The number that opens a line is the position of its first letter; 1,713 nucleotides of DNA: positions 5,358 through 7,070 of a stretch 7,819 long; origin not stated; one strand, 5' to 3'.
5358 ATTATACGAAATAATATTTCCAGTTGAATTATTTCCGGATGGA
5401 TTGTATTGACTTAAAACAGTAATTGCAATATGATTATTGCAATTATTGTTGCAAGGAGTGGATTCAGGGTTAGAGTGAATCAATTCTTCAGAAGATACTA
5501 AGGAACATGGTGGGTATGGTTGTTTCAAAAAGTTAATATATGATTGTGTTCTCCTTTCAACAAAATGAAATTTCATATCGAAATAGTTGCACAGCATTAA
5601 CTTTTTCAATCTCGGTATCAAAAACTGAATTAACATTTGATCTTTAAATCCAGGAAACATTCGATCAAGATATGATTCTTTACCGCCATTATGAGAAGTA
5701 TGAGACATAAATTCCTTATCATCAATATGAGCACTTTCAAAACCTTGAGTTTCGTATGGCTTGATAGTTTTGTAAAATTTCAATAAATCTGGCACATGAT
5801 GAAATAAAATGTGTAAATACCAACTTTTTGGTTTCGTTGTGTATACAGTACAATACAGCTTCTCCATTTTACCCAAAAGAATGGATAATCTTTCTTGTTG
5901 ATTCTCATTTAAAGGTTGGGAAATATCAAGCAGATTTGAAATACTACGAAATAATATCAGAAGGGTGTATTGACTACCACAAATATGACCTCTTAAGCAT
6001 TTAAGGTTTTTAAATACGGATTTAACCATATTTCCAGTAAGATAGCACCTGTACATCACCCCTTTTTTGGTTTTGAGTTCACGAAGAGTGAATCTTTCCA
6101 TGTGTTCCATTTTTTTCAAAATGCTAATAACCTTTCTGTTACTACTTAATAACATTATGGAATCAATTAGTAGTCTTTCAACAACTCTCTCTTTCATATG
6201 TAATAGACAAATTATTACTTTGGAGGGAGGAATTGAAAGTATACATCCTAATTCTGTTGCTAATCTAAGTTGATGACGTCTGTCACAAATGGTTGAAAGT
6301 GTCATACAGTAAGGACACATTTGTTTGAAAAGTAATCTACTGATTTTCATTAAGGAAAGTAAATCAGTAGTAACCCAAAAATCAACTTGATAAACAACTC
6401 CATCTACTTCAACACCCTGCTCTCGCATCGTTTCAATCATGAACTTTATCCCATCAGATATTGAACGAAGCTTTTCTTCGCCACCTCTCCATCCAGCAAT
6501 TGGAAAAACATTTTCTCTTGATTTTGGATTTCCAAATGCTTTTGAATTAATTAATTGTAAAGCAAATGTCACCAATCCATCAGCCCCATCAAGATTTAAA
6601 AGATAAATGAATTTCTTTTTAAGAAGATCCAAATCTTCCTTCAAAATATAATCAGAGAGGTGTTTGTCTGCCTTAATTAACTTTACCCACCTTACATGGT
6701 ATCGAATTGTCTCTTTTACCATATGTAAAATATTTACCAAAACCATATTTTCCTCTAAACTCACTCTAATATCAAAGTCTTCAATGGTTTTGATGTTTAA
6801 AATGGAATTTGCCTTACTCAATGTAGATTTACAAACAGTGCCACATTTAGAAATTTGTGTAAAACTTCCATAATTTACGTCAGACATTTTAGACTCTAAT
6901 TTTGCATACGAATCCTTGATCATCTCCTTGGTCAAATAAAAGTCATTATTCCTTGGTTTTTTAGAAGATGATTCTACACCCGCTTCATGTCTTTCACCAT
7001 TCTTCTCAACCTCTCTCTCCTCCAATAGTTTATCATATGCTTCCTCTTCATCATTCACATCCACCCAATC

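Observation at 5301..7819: Intact DDE-transposase-like gene of more than 839 aa (MULE/hAT/Transib-type core) next to the decayed synthetase gene: active transposon or domesticated transposase?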

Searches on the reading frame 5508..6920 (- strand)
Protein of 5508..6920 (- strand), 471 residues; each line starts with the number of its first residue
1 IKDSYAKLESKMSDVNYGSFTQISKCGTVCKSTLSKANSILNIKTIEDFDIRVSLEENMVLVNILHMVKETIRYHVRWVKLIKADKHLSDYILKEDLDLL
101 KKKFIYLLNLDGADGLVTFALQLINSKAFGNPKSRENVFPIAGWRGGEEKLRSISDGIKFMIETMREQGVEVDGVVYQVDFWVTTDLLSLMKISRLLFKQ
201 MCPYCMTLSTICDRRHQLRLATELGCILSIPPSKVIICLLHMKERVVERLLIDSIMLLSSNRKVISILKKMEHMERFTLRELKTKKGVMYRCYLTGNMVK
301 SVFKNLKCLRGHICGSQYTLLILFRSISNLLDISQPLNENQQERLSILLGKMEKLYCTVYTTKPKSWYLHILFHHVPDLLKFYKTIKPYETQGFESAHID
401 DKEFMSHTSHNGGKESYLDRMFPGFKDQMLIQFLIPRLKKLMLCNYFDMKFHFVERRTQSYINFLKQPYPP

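Call 30: search_solved_structures(query=A2, max_evalue=10, show_alignments=2)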
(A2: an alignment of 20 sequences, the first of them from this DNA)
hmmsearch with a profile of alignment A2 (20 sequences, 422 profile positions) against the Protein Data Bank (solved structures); distinct sequences matched with E-value up to 10: 19.
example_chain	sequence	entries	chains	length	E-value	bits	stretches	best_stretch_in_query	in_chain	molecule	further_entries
6xnx_A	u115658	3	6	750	7e-06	28.5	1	282-400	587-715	V(D)J recombination-activating protein 1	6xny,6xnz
9lqo_A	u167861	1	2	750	1.2e-05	27.8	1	282-400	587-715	V(D)J recombination-activating protein 1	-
9lqv_A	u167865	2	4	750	1.3e-05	27.7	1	282-400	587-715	V(D)J recombination-activating protein 1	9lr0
4wwx_B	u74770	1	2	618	4.4e-05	25.9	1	286-400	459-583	V(D)J recombination-activating protein 1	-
9jpu_A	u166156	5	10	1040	4.5e-05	25.9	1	286-400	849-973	V(D)J recombination-activating protein 1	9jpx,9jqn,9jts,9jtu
5zdz_A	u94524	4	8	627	4.5e-05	25.9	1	286-400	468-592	mouse RAG1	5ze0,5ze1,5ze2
6v0v_A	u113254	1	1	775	6.3e-05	25.4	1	286-400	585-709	V(D)J recombination-activating protein 1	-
3jbw_A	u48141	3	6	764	0.0001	24.8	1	334-400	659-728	V(D)J recombination-activating protein 1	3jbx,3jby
6b40_A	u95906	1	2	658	0.00022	23.6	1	277-405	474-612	RAG1L,RAG1L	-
6dbi_C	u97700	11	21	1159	0.00022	23.6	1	334-399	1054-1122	Recombination activating gene 1 - MBP chimera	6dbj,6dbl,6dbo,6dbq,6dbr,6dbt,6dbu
6dbv_A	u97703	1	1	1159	0.00022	23.6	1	334-399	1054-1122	Recombination activating gene 1 - MBP chimera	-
9lqp_A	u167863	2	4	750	0.00044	22.6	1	282-399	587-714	V(D)J recombination-activating protein 1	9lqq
6oem_A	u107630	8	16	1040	0.002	20.4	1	286-398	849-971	V(D)J recombination-activating protein 1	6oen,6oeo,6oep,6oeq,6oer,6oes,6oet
6cik_A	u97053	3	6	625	0.002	20.4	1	286-399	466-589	V(D)J recombination-activating protein 1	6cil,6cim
6cg0_A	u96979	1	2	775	0.0028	20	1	286-398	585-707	V(D)J recombination-activating protein 1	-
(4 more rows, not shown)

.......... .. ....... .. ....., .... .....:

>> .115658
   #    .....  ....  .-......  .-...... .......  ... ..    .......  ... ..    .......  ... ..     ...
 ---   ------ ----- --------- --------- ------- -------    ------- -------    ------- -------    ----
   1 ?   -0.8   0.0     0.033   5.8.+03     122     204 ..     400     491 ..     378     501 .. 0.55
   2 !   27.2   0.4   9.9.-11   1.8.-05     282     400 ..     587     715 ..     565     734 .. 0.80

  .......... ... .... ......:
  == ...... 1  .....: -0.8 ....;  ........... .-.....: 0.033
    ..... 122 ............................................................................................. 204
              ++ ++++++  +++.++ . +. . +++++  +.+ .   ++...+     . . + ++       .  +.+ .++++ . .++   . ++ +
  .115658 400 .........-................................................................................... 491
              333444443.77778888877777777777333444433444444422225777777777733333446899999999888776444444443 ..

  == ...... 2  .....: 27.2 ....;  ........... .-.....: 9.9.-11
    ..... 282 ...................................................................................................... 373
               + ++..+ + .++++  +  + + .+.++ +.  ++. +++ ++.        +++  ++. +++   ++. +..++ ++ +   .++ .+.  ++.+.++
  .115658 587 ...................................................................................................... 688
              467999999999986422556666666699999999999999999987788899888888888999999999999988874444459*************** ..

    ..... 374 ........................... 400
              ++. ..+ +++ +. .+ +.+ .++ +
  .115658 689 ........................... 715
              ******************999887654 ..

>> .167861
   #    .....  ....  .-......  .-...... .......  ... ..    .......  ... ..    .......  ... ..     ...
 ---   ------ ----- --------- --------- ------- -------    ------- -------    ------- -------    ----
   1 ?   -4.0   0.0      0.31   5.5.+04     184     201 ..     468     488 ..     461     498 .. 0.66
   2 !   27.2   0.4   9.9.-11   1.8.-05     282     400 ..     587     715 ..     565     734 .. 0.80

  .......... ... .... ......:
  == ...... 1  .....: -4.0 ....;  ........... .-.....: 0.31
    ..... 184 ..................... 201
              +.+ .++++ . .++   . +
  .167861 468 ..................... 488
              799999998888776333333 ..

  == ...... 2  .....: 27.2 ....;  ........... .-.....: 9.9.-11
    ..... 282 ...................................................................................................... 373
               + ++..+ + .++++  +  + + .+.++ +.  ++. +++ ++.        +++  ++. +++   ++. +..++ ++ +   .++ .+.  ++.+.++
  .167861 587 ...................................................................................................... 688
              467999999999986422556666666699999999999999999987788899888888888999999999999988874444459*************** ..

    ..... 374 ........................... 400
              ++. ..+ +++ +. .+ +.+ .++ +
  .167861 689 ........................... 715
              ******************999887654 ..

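Call 31: find_homologous_proteins(query=A2, max_evalue=0.001)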
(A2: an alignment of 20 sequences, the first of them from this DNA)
Query A2 (20 sequences) (471 aa, profile of the alignment): 4 proteins with E <= 0.001 among 8000 candidates.
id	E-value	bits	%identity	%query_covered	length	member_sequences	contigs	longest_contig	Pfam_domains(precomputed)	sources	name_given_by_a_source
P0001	1.8e-107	378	100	100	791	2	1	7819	-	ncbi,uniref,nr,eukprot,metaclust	ncbi:predicted protein [Naegleria gruberi]|uniref:Predicted protein n=1 Tax=Naegleria gruberi TaxID=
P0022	4.5e-90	321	21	68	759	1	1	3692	-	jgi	jgi:hypothetical protein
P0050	3.2e-42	163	46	57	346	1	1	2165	-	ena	-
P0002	1.3e-38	151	54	42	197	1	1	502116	-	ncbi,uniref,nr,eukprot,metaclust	ncbi:predicted protein [Naegleria gruberi]|uniref:Predicted protein n=1 Tax=Naegleria gruberi TaxID=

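Call 47: predict_structure(alignment_id=A3)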
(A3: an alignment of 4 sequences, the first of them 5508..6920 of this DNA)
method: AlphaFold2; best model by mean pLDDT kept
length: 471 residues; sequences in the alignment: 4
mean_pLDDT: 49.9   pTM: 0.48
mean pLDDT of the five models: 49.9, 49.0, 46.9, 46.5, 44.8
residues with pLDDT >= 90: 25; 70-90: 88; 50-70: 47; < 50: 311
segments of 3 or more residues with pLDDT < 50: 1-120, 123-181, 184-188, 190-234, 390-471
pLDDT, mean of each block of 10 residues (from residue 1): 30 27 28 38 30 27 31 33 32 32 46 43 44 44 42 47 43 40 49 46 35 30 36 52 81 81 87 86 69 81 90 88 91 73 89 84 62 69 55 36 31 28 30 35 33 31 34 26
secondary structure, 60 per line:
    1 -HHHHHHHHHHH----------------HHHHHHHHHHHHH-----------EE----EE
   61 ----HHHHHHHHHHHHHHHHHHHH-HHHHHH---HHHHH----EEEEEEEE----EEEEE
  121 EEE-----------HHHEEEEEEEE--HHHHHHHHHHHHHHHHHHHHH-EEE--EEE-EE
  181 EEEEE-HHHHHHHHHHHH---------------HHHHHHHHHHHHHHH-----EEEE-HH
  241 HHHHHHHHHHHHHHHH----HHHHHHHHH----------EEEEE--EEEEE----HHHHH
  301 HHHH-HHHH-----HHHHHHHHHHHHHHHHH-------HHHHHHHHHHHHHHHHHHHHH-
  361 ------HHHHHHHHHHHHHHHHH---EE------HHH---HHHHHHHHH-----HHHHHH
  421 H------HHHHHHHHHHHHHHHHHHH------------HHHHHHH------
elements in order: H2-12 H29-41 H65-84 H86-91 H95-99 E104-111 E116-123 E138-145 H148-168 E170-172 E175-177 E179-185 H187-198 H214-228 E234-237 H239-256 H261-269 E280-284 E287-291 H296-304 H306-309 H315-331 H339-359 H367-383 H401-409 H415-421 H428-446 H459-465

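Call 50: fold_search(model_id=the predicted structure, library=pdb)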
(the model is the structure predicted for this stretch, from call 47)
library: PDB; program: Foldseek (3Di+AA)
matches with E <= 10: 316; with E <= 0.001: 7
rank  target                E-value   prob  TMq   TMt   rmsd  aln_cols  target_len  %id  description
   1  6pqr_A                3.1e-06  1.00  0.27  0.28  12.2       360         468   15  Cryo-EM structure of HzTransib/intact TIR substrate DNA pre-reaction complex (PRC) (released 2019-10-09)
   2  6pqn_B                9.3e-06  1.00  0.31  0.32  18.1       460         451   14  Crystal structure of HzTransib transposase (released 2019-10-09)
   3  6pqn_A                3.8e-05  1.00  0.29  0.29  17.9       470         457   13  Crystal structure of HzTransib transposase (released 2019-10-09)
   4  6oem_A                7.4e-05  1.00  0.36  0.29   9.8       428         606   12  Cryo-EM structure of mouse RAG1/2 PRC complex (DNA0) (released 2020-01-29)
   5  4d1q_A                1.3e-04  0.94  0.19  0.18  24.8       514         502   12  Hermes transposase bound to its terminal inverted repeat (released 2014-07-30)
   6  6dbj_A                1.7e-04  1.00  0.36  0.32  14.7       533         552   14  Cryo-EM structure of RAG in complex with 12-RSS and 23-RSS nicked DNA intermediates (released 2018-08-01)
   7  6b40_A                2.2e-04  1.00  0.34  0.30  16.2       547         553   12  BbRAGL-3'TIR synaptic complex with nicked DNA refined with C2 symmetry (released 2019-03-20)
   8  7epq_A                1.1e-03  0.75  0.15  0.21  20.0       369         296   10  Crystal structure of exopolyphosphatase (PPX) from Porphyromonas gingivalis in complex with sulfate and magnesium ions (released 2022-05-11)
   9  4cd1                  2.1e-03  0.60  0.15  0.17  20.8       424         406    8  RnNTPDase2 in complex with PSB-071 (released 2014-02-12)
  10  1t6c                  2.6e-03  0.44  0.13  0.17  19.9       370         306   11  Structural characterization of the Ppx/GppA protein family: crystal structure of the Aquifex aeolicus family member (released 2004-08-03)
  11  8sjd_A                4.4e-03  0.35  0.14  0.14  27.0       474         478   12  Cryo-EM structure of the Hermes transposase bound to two right-ends of its DNA transposon. (released 2023-08-02)
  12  4br5                  4.7e-03  0.54  0.17  0.18  20.9       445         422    8  Rat NTPDase2 in complex with Zn AMPPNP (released 2013-07-17)
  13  8sjd_D                4.9e-03  0.57  0.19  0.19  22.5       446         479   10  Cryo-EM structure of the Hermes transposase bound to two right-ends of its DNA transposon. (released 2023-08-02)
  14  3cj9                  5.2e-03  0.54  0.17  0.18  20.7       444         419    8  Structure of Rattus norvegicus NTPDase2 in complex with calcium, AMP and phosphate (released 2008-04-29)
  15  8edg_A                6.8e-03  0.54  0.20  0.18  23.8       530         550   11  Cryo-EM structure of the Hermes transposase bound to two left-ends of its DNA transposon (released 2023-08-02)
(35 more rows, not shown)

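Call 64: find_encoding_contigs(protein=P0050, flank=10000, max_places=4)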
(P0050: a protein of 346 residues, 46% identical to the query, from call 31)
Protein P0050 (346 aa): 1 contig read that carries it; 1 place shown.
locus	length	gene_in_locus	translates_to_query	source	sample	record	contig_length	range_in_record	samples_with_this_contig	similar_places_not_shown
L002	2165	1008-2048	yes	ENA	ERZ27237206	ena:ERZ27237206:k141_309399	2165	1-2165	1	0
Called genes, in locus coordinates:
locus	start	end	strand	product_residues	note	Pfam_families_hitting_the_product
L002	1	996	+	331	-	?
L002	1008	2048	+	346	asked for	-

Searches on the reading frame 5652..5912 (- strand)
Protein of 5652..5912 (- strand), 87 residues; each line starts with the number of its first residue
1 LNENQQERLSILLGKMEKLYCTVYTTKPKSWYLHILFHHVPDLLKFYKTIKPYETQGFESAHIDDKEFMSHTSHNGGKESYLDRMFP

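Call 75: find_homologous_proteins(query=A7, max_evalue=0.01)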
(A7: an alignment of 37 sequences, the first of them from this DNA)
Query A7 (37 sequences) (87 aa, profile of the alignment): 14 proteins with E <= 0.01 among 113 candidates.
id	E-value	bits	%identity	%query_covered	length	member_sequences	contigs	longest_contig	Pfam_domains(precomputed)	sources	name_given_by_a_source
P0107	2.9e-19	86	31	69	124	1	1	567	-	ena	-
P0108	3.5e-17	80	26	53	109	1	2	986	-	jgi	-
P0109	4.2e-17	80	30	68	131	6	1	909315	-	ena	-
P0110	5.0e-15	73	33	57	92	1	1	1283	-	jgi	-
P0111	6.7e-15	72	37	68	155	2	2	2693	-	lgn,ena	-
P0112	1.8e-14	71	33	46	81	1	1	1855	-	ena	-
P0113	1.8e-13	68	33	56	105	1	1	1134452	-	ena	-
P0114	2.3e-13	68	34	54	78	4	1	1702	-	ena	-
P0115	4.5e-13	67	29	63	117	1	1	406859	-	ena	-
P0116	4.8e-13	67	30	67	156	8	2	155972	-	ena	-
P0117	8.2e-11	59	31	68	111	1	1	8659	-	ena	-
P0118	7.1e-10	56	31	45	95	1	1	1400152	-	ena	-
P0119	5.6e-4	37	24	39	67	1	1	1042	-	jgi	-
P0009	7.2e-3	34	65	46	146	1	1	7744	-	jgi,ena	-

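Call 76: find_encoding_contigs(protein=P0109, flank=10000, max_places=6)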
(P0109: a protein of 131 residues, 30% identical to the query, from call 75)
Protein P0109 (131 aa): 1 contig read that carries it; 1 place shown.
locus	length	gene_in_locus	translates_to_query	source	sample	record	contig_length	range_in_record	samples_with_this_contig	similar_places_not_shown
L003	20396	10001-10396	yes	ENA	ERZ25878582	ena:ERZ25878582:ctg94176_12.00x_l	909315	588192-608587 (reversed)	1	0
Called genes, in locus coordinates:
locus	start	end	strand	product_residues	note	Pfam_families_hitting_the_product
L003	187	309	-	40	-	-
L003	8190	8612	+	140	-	-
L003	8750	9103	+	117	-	-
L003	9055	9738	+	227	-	-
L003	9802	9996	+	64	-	-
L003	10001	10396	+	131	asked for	-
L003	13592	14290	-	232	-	-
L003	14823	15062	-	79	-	-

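Call 77: find_encoding_contigs(protein=P0116, flank=10000, max_places=6)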
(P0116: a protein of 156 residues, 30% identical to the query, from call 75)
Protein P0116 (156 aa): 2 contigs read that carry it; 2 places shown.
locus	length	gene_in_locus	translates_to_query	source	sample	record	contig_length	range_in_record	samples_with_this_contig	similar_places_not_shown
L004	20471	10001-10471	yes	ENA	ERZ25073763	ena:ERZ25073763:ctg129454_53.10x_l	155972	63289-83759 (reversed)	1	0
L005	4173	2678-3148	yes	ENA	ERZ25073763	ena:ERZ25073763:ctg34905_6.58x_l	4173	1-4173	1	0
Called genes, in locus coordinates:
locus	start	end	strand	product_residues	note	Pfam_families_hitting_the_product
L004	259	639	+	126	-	-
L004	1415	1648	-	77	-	-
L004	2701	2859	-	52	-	-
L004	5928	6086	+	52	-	-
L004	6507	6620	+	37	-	-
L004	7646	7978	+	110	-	-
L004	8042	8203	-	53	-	-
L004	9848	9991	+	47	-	-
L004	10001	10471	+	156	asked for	-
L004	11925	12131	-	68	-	-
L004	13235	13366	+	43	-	-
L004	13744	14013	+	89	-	-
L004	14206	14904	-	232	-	-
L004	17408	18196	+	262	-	-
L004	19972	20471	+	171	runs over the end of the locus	-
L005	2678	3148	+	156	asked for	-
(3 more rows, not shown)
